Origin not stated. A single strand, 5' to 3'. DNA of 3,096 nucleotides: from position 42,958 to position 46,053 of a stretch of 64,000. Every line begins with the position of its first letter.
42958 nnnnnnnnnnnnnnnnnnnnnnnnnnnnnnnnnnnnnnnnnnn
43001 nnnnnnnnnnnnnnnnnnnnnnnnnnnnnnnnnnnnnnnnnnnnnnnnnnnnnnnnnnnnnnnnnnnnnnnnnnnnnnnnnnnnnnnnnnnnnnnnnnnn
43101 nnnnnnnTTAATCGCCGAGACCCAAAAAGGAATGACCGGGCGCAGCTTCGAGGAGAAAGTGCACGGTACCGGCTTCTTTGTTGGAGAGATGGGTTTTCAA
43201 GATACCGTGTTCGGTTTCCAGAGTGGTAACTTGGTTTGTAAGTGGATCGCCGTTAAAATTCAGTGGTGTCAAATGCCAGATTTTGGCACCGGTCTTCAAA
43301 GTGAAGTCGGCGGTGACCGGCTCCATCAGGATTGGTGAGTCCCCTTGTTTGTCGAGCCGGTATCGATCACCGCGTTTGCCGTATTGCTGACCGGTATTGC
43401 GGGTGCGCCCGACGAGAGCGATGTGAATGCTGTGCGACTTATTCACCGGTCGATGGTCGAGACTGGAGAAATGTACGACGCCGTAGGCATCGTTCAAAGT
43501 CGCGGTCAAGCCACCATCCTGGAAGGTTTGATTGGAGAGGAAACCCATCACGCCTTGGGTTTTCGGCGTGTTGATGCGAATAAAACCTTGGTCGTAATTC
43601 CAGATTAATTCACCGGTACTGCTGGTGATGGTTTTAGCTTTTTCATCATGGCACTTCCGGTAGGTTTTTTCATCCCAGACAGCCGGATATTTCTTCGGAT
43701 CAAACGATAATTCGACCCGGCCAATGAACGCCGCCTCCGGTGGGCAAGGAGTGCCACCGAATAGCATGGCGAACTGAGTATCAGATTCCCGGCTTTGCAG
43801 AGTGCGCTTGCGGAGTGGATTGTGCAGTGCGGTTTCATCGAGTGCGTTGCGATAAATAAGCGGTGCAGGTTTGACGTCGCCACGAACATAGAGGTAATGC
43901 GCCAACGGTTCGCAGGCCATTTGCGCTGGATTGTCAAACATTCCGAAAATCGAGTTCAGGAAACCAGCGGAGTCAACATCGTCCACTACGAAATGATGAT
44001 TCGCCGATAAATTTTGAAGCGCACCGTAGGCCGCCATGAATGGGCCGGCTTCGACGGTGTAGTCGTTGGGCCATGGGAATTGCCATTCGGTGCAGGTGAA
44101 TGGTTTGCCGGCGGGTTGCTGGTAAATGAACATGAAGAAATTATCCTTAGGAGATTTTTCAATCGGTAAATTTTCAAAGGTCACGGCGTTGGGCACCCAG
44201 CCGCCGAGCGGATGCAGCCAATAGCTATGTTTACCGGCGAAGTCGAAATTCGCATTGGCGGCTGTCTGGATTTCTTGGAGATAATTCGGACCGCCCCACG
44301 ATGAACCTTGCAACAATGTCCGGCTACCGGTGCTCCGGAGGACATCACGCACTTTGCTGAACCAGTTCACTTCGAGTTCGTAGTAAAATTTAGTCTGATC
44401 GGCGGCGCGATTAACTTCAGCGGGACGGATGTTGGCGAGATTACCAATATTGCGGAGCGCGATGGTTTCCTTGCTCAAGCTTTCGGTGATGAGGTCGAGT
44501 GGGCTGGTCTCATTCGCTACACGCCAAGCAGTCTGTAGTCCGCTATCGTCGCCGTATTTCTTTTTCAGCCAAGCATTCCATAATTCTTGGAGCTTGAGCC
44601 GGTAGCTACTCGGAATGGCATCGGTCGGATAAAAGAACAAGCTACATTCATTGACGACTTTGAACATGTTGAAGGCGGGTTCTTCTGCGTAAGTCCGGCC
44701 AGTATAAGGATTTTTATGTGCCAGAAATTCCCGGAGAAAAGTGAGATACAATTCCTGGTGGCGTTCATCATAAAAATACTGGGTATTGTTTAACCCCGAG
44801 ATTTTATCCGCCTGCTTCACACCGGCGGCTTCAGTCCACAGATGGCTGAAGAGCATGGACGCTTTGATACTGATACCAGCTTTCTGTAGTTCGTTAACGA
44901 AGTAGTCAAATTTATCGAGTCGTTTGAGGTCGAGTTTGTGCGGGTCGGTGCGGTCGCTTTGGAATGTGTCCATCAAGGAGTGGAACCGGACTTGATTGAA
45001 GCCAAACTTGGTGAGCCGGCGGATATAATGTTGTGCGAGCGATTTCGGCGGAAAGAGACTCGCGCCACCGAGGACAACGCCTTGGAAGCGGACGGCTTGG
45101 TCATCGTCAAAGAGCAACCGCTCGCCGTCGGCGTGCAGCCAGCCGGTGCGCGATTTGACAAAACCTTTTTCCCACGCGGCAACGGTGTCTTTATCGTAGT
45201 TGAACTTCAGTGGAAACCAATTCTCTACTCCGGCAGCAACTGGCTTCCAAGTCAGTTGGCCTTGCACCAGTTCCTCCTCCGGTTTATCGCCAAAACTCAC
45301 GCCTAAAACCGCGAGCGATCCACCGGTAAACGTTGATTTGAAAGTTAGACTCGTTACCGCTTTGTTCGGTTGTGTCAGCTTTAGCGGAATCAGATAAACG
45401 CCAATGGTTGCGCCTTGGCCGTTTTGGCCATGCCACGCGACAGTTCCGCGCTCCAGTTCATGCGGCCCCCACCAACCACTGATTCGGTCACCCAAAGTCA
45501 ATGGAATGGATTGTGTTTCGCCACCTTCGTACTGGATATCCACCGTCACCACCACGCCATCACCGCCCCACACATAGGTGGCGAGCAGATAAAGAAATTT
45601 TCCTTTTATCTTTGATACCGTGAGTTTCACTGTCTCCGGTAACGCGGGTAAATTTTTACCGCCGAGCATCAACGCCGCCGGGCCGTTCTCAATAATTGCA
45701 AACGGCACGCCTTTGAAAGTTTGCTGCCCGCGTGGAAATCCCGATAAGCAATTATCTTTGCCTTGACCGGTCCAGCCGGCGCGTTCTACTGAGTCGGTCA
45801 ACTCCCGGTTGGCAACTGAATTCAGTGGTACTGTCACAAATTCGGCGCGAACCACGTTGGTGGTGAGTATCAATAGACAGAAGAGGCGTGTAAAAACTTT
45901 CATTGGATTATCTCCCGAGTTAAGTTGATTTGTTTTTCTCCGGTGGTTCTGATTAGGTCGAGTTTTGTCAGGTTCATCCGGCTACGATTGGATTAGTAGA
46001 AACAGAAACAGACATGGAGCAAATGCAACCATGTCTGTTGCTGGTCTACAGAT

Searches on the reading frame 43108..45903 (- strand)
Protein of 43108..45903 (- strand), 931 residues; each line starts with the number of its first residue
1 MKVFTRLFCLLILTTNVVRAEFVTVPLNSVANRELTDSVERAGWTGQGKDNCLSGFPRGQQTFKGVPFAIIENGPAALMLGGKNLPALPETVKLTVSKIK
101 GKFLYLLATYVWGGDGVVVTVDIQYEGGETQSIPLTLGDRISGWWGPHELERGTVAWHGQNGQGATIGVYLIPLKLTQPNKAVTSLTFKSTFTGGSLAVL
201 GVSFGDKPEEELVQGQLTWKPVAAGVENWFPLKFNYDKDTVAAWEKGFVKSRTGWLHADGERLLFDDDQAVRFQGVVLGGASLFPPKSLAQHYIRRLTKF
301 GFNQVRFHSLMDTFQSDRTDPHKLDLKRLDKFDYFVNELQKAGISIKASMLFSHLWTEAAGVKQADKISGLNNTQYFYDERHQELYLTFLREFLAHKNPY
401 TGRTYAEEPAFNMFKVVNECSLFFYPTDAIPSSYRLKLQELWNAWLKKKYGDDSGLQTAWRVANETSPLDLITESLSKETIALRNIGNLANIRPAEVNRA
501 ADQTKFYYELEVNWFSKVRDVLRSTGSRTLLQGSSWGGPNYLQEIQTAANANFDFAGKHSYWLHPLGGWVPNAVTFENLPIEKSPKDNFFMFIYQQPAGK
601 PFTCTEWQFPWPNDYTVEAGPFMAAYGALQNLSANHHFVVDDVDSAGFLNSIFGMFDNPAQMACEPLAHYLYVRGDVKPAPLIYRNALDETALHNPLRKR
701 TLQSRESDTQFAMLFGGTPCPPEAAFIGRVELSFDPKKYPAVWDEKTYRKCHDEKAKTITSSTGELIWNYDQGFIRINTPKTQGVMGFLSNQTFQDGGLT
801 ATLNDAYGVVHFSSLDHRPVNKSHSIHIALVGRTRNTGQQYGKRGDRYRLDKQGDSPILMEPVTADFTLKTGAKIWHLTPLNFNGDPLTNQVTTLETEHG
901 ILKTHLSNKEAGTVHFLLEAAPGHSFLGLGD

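Call 7: search_protein_families(library=pfam, proteins=[window:43108-45903:-], max_evalue=0.001)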
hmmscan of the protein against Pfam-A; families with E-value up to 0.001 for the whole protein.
window:43108-45903:- (931 aa): 0 families

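Call 73: search_protein_families(library=pfam, proteins=[window:43108-45903:-], max_evalue=0.01)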
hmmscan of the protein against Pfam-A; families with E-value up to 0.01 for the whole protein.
window:43108-45903:- (931 aa): 0 families
